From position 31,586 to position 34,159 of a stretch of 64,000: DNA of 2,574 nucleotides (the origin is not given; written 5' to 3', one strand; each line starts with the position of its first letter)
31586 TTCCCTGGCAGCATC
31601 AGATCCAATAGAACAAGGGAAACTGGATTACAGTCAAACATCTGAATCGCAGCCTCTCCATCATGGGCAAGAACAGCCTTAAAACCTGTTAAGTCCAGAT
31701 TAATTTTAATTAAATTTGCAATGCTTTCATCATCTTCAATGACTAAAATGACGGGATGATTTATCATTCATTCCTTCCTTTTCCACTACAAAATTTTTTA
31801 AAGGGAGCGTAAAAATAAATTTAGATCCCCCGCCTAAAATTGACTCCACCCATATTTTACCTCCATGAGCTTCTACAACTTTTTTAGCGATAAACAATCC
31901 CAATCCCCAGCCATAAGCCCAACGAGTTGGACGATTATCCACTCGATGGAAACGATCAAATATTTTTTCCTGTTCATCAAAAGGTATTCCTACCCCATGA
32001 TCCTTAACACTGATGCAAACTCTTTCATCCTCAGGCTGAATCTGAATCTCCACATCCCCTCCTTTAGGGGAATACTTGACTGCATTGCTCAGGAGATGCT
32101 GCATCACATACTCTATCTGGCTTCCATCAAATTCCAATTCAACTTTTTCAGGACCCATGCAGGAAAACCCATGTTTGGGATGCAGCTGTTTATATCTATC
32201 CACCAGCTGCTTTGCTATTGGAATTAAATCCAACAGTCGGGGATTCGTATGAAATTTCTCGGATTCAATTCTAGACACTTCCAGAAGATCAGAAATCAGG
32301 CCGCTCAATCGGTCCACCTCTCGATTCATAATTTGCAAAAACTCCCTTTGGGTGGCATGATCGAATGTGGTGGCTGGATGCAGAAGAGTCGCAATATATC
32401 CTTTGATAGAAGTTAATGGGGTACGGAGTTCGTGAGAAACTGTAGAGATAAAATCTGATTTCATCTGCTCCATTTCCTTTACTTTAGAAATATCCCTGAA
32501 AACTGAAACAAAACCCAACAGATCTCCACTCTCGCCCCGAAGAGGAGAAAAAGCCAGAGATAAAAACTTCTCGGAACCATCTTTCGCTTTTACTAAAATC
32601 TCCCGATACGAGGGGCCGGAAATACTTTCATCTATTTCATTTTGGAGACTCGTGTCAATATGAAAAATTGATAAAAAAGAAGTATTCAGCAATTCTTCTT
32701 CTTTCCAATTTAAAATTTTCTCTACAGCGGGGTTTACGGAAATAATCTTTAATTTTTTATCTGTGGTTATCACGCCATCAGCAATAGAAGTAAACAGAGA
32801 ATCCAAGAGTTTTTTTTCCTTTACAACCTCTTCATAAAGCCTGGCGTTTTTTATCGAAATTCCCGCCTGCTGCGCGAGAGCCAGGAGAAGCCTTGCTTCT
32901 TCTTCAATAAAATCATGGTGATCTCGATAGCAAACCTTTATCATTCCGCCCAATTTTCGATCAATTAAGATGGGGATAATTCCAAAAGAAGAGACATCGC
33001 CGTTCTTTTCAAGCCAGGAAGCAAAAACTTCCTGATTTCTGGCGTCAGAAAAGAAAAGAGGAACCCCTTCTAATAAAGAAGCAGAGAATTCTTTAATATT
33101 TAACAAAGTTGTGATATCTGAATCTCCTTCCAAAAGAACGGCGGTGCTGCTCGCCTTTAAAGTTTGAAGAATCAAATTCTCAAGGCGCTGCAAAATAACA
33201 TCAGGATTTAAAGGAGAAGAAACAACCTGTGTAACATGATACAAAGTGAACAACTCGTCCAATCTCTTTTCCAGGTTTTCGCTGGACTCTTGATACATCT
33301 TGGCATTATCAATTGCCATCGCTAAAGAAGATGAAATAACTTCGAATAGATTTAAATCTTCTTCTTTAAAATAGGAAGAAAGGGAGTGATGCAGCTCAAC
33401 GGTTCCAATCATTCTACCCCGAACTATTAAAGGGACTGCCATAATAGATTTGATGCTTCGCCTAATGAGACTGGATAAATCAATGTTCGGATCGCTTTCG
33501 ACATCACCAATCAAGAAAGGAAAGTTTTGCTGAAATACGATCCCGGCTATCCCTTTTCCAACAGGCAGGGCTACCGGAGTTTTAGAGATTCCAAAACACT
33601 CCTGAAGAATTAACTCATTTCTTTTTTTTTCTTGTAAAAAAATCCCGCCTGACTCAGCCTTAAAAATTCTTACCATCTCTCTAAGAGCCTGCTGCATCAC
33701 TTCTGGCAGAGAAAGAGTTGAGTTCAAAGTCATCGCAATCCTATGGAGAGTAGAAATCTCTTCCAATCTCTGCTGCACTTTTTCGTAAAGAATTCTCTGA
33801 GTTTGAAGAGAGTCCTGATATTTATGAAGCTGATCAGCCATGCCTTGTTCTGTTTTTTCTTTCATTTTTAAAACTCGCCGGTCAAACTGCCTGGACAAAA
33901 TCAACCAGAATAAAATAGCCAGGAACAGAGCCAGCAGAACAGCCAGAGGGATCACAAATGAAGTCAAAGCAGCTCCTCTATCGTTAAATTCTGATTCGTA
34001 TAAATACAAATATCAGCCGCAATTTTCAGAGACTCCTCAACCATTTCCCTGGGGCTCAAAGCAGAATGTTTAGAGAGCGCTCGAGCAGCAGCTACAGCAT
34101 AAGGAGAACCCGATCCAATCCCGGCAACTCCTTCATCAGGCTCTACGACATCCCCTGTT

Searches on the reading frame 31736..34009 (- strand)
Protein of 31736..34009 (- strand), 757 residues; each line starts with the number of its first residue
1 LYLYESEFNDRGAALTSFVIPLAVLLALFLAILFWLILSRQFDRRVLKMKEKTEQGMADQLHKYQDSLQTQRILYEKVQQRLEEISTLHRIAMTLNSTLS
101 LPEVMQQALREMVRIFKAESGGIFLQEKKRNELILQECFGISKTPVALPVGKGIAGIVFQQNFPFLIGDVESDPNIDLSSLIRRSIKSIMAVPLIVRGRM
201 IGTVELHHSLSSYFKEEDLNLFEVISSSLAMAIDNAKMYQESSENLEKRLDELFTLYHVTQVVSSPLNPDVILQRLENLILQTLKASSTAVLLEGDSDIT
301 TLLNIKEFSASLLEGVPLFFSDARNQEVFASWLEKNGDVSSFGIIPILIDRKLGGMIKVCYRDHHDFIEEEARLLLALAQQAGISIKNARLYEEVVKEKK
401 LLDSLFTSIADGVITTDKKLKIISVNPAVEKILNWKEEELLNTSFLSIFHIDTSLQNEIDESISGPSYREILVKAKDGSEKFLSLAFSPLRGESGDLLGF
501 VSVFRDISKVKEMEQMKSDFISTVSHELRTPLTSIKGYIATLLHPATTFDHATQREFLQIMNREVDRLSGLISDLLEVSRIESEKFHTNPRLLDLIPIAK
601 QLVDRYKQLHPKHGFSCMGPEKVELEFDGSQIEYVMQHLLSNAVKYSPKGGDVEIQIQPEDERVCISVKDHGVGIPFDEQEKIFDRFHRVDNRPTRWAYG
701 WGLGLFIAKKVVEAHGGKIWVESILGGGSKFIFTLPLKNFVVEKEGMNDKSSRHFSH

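Call 81: search_protein_families(library=pfam, proteins=[window:31736-34009:-], max_evalue=0.00001)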
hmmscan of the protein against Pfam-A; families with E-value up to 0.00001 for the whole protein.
window:31736-34009:- (757 aa): 8 families
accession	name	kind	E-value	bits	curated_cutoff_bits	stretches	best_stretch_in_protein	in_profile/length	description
PF02518.31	HATPase_c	-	1.7e-28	99.7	26.4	1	628-738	2-110/111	Histidine kinase-, DNA gyrase B-, and HSP90-like ATPase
PF13185.12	GAF_2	-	3.9e-25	89.1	28.6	1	99-234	2-136/136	GAF domain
PF01590.32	GAF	-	1.2e-21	78.1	22.4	1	101-233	2-133/133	GAF domain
PF00512.31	HisKA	-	4.9e-20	71.8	26.9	1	516-584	1-66/66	His Kinase A (phospho-acceptor) domain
PF13492.12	GAF_3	-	4.4e-16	59.9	27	1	100-235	1-129/129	GAF domain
PF00989.32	PAS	-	5.6e-12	46.1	22.6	1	402-507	3-113/113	PAS fold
PF13426.13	PAS_9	-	1.4e-10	41.8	27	1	411-508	2-102/103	PAS domain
PF08448.16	PAS_4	-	1.1e-08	35.7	23.1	1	406-511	1-109/110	PAS fold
